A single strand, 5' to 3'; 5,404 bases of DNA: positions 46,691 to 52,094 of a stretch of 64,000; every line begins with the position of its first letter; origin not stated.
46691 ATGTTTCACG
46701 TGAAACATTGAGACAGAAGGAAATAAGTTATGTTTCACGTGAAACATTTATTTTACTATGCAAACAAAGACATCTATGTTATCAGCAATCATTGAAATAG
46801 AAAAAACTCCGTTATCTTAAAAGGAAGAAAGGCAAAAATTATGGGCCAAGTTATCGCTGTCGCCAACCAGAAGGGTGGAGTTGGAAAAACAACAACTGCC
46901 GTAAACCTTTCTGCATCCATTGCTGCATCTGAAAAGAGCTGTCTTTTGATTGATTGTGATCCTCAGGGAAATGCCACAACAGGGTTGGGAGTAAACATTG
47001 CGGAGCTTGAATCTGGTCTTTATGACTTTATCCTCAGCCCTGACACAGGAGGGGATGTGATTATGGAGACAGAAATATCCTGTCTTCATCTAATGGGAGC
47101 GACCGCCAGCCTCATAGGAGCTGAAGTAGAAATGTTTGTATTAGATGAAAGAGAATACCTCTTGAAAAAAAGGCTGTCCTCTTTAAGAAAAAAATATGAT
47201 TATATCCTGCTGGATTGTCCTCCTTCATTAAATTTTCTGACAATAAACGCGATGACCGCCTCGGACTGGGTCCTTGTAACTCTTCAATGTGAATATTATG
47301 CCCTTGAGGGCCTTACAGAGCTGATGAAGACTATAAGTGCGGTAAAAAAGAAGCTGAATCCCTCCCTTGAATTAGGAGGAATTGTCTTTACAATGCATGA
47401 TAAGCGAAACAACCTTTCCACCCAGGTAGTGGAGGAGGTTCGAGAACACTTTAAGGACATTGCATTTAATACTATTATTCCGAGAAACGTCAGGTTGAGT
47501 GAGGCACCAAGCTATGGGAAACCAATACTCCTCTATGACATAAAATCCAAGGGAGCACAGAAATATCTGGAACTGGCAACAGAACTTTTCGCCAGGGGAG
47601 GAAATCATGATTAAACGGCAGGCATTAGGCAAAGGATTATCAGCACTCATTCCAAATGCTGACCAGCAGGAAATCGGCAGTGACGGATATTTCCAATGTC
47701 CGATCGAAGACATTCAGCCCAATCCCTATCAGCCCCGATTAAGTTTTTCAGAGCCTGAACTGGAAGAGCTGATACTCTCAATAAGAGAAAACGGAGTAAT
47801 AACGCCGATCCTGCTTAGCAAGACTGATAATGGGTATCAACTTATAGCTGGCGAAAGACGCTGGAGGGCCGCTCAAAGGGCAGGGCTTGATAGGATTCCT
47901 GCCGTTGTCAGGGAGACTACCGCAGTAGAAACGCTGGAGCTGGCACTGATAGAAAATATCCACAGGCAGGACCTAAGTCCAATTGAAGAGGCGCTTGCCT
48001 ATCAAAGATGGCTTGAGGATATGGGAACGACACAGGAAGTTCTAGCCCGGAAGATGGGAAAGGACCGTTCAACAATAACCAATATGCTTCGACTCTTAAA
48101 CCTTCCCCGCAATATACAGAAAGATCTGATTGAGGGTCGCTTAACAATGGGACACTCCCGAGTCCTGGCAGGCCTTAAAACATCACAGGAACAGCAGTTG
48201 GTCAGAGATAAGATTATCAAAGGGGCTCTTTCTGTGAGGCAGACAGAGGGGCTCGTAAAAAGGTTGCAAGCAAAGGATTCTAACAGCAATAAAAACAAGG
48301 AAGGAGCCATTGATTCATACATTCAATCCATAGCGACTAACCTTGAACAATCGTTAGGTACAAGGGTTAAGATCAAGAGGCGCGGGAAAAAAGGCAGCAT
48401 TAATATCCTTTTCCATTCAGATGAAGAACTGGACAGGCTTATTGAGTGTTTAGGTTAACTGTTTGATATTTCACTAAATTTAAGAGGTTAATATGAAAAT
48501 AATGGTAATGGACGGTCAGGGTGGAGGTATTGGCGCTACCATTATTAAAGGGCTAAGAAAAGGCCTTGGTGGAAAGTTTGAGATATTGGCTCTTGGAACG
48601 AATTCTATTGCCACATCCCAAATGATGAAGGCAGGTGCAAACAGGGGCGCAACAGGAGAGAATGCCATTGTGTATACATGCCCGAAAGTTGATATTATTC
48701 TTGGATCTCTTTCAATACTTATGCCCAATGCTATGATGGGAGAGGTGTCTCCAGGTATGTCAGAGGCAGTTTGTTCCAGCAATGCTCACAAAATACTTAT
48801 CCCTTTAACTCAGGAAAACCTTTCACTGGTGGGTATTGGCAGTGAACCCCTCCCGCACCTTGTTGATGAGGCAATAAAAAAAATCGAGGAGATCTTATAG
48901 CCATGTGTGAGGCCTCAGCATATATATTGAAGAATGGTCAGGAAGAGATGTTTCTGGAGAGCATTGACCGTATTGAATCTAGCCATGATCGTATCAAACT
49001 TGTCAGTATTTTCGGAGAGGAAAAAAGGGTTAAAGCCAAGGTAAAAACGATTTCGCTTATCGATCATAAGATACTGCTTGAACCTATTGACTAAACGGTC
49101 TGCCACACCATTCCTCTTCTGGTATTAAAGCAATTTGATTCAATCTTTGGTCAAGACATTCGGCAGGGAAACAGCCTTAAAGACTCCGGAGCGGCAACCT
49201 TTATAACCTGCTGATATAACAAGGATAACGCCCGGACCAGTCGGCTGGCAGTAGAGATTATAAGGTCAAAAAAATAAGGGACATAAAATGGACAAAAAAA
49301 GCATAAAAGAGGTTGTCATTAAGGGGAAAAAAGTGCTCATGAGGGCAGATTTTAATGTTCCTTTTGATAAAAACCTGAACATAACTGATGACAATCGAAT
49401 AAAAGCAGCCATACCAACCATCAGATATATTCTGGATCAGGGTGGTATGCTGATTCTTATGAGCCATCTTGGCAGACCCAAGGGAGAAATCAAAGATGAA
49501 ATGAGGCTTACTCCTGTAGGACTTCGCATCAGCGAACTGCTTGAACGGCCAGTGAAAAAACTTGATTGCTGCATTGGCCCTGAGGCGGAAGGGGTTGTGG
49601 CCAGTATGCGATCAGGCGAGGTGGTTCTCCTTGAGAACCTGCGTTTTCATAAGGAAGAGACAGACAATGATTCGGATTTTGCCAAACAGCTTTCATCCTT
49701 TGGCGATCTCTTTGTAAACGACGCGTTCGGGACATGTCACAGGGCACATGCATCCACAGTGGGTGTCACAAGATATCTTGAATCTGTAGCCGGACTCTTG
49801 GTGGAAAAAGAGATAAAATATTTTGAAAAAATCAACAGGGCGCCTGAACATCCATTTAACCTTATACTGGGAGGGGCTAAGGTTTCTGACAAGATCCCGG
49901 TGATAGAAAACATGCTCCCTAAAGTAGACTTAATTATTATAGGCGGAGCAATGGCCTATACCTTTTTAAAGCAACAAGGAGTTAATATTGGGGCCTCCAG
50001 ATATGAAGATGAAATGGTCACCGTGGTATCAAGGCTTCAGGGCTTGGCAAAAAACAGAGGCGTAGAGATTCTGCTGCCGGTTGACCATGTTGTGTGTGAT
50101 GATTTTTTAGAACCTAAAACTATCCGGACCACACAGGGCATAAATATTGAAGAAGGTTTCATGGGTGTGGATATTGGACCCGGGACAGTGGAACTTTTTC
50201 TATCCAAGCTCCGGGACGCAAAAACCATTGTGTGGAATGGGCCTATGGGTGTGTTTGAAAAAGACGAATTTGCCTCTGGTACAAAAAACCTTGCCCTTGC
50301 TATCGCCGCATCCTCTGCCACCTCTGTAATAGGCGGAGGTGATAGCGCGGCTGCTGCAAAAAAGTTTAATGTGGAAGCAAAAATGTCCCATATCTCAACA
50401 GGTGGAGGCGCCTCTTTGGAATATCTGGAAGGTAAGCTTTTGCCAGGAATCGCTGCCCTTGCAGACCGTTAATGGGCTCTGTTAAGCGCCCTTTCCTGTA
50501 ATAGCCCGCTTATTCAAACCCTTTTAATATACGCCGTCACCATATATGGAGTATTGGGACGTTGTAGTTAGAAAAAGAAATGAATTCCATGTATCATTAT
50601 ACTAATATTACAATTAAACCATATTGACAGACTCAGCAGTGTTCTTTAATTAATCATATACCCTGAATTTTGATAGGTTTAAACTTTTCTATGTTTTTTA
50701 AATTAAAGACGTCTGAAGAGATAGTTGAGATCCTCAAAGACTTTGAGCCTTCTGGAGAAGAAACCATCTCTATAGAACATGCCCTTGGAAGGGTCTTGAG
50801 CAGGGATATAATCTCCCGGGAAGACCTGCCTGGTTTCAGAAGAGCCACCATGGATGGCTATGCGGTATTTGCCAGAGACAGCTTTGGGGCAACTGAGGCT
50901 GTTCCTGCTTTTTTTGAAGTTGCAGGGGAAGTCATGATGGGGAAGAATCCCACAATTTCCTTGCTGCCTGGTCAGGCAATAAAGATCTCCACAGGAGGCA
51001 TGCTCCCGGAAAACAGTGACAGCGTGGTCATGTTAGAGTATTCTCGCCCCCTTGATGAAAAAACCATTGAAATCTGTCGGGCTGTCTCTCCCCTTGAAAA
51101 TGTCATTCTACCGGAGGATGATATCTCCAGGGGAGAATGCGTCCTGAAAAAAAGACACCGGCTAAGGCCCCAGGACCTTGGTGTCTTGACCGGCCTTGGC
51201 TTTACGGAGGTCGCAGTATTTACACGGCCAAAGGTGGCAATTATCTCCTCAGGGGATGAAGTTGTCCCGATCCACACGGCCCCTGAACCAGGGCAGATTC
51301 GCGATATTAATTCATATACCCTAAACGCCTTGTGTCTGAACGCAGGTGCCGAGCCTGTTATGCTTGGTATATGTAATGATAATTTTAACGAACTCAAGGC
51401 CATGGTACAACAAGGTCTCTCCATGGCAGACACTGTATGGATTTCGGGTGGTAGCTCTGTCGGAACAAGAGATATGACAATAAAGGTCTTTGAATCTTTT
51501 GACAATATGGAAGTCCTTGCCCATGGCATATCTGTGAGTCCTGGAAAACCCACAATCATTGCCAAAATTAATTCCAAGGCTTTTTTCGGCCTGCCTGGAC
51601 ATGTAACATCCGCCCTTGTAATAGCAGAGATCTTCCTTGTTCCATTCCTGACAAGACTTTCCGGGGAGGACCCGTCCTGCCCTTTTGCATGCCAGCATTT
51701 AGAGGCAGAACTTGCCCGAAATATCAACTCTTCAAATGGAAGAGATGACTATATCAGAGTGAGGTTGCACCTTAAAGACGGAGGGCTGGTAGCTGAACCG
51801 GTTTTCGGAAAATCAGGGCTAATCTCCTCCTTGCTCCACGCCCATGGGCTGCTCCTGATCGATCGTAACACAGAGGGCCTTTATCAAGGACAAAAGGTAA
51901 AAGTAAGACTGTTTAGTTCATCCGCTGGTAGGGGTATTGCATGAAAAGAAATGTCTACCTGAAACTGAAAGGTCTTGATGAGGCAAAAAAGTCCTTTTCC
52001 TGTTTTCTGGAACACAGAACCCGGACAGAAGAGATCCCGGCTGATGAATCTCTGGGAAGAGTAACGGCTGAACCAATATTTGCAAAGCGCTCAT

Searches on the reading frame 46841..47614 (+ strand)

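Call 41: search_protein_families(library=pfam, proteins=[window:46841-47614:+])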
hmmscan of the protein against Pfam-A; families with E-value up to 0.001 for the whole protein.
window:46841-47614:+ (257 aa): 7 families
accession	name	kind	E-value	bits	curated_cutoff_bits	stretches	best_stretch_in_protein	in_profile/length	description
PF13614.12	AAA_31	-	6e-62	209.2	27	1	3-177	2-176/177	AAA domain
PF01656.29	CbiA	-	9.1e-28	97.2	25.4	1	5-229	1-125/125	CobQ/CobB/MinD/ParA nucleotide binding domain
PF00142.24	Fer4_NifH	-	3.1e-11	43.7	25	1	10-249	7-244/271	4Fe-4S iron sulfur cluster binding proteins, NifH/frxC family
PF10609.15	ParA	-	1.3e-10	41.5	27.1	1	3-249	4-245/246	NUBPL iron-transfer P-loop NTPase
PF06564.18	CBP_BcsQ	-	1.8e-08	34.6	21.3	1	4-246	3-230/234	Cellulose biosynthesis protein BcsQ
PF09140.17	MipZ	-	5.2e-08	33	20.7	0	4-42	2-40/262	ATPase MipZ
PF02374.21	ArsA_ATPase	-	3.1e-06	27.1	24.3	1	10-44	8-42/305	Anion-transporting ATPase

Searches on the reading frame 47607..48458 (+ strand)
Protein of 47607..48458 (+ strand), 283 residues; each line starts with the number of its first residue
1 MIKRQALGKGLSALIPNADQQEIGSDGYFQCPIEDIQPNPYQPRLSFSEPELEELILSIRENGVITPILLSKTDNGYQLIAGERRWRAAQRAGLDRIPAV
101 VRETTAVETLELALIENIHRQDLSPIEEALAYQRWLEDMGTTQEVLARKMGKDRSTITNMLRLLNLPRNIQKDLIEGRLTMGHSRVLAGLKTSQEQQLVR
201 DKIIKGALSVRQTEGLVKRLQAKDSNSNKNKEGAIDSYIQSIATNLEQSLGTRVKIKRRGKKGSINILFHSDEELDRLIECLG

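Call 41: search_protein_families(library=pfam, proteins=[window:47607-48458:+])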
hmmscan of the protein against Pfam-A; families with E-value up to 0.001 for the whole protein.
window:47607-48458:+ (283 aa): 3 families
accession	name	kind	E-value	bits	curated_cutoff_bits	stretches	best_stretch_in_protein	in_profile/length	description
PF17762.8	HTH_ParB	-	6.1e-35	119.9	22.6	1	121-221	1-101/102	ParB HTH domain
PF02195.25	ParB_N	-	1.6e-32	111.8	26.3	1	31-119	6-95/95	ParB N-terminal domain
PF23552.2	ParB_C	-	4.3e-08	32.9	23.8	1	236-282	2-49/50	ParB dimerisation domain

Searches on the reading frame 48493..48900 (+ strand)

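Call 41: search_protein_families(library=pfam, proteins=[window:48493-48900:+])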
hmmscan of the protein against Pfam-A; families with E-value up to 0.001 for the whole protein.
window:48493-48900:+ (135 aa): 1 family
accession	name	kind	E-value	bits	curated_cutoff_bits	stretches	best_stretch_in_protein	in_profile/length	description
PF12953.12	DUF3842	-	5.5e-54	182.5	28.5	1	2-131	1-130/130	Domain of unknown function (DUF3842)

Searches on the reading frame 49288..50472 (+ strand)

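Call 41: search_protein_families(library=pfam, proteins=[window:49288-50472:+])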
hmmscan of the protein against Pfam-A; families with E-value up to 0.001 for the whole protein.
window:49288-50472:+ (394 aa): 1 family
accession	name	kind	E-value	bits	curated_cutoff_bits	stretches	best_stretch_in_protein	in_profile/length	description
PF00162.24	PGK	-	1.8e-153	511.5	27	1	6-383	1-379/379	Phosphoglycerate kinase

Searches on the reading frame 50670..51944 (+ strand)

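Call 41: search_protein_families(library=pfam, proteins=[window:50670-51944:+])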
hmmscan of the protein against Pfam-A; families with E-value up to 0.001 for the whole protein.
window:50670-51944:+ (424 aa): 3 families
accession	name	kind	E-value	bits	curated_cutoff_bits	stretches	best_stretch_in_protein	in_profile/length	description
PF03453.22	MoeA_N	-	1.7e-37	129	30.8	1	16-177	4-160/160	MoeA N-terminal region (domain I and II)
PF00994.29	MoCF_biosynth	-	6.1e-25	88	26.6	1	190-328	1-143/144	Probable molybdopterin binding domain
PF03454.20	MoeA_C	-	1.8e-17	63.8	22.1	1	346-415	2-72/72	MoeA C-terminal region (domain IV)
